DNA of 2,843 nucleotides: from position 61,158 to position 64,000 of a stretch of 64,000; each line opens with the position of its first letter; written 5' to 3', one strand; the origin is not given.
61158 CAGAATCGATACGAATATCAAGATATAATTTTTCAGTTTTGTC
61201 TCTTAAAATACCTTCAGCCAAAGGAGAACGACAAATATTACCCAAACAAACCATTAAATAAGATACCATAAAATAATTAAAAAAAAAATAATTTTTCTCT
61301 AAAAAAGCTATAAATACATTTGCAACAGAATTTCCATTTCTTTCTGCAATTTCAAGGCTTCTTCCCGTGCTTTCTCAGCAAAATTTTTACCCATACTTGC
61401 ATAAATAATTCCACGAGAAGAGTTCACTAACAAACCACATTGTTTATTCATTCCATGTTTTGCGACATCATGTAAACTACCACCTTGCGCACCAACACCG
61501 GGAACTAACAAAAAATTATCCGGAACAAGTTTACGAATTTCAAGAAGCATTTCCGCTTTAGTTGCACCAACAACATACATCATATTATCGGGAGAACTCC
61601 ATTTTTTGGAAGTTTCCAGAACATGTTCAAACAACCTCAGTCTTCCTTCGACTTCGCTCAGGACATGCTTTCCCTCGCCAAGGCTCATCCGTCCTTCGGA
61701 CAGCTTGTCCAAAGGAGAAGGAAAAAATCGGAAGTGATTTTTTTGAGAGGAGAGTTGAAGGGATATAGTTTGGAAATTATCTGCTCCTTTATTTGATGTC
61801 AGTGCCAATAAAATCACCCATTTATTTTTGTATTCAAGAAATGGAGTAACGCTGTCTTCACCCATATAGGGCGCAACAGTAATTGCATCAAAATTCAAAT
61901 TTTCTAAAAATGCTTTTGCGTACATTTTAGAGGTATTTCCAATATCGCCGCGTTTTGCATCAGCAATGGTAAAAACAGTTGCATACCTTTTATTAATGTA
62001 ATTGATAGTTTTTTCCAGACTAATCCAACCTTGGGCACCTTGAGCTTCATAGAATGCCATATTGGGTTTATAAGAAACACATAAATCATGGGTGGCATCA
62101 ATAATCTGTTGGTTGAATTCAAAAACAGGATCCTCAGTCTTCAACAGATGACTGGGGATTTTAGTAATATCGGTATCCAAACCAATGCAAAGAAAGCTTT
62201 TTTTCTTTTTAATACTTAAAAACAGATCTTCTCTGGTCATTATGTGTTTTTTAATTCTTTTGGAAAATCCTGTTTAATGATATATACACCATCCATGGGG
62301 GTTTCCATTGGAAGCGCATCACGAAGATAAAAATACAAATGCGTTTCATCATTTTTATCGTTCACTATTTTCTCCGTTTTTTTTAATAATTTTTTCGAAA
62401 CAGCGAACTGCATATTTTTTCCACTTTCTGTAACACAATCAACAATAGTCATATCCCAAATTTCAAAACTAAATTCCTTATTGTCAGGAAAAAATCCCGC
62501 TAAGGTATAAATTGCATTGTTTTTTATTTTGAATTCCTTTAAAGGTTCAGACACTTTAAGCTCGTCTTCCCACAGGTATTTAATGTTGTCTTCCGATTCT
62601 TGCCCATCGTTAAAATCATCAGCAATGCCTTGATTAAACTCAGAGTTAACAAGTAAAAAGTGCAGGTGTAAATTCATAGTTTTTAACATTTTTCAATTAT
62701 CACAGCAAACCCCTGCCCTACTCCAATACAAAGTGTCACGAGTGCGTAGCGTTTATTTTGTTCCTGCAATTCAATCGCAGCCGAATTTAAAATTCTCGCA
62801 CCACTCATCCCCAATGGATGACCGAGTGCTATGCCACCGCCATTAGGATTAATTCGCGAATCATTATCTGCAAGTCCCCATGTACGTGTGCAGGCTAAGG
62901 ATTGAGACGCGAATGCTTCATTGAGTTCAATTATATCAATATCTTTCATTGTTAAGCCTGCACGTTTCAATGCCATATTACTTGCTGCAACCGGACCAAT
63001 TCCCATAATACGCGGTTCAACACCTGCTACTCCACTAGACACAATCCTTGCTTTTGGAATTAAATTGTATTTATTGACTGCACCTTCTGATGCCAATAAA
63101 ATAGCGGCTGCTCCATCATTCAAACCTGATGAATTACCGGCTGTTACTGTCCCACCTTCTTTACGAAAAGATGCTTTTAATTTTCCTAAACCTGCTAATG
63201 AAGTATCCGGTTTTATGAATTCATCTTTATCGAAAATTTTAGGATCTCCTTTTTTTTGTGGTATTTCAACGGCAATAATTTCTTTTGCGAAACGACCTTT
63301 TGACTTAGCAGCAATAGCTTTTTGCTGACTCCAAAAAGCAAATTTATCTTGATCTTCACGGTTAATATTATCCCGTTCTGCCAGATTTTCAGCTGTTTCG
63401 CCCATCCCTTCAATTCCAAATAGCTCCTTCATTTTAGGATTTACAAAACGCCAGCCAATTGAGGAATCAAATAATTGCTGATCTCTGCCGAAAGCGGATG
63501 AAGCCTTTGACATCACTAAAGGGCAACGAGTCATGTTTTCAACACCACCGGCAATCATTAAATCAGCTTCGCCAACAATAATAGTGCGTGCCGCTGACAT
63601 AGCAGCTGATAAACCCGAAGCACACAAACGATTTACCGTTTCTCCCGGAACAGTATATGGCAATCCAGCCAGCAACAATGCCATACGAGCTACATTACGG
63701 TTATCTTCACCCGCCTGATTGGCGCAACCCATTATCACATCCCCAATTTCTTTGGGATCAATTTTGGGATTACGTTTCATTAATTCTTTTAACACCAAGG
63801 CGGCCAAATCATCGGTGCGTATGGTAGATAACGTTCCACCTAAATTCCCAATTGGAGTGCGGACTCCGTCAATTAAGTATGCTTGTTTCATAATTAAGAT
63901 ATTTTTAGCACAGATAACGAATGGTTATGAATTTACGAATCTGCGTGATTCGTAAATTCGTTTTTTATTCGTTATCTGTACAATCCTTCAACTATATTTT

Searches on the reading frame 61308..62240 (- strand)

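Call 27: search_protein_families(library=pfam, proteins=[window:61308-62240:-], max_evalue=0.01)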
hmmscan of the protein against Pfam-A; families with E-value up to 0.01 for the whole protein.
window:61308-62240:- (310 aa): 1 family
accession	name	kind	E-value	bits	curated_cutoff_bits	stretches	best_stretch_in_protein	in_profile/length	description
PF00215.30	OMPdecase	-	1.1e-24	88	27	1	17-158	3-124/221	Orotidine 5'-phosphate decarboxylase / HUMPS family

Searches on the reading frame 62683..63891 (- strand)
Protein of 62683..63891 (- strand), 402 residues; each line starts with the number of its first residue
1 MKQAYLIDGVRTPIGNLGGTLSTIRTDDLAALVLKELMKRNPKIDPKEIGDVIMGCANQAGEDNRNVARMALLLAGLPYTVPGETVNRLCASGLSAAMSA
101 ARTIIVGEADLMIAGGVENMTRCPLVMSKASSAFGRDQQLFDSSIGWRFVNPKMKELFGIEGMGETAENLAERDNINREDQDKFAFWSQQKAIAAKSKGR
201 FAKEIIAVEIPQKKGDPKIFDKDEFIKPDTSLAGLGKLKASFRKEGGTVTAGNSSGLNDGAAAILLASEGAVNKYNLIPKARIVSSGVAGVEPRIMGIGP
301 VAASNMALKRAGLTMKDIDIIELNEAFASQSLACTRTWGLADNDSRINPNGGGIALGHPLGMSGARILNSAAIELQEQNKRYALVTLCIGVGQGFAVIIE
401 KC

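Call 27: search_protein_families(library=pfam, proteins=[window:62683-63891:-], max_evalue=0.01)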
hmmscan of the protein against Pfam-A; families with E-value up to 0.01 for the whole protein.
window:62683-63891:- (402 aa): 4 families
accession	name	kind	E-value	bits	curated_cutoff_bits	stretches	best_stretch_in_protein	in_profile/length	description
PF00108.29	Thiolase_N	-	2.3e-76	257.1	26.4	1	5-269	2-259/260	Thiolase, N-terminal domain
PF02803.24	Thiolase_C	-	2.7e-44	150.2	27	1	279-401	3-123/123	Thiolase, C-terminal domain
PF00109.32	ketoacyl-synt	-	5.6e-06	26.6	20.8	1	85-121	169-205/252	Beta-ketoacyl synthase, N-terminal domain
PF22691.2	Thiolase_C_1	-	4.6e-05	23.6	28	1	302-342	22-62/144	Thiolase C-terminal domain-like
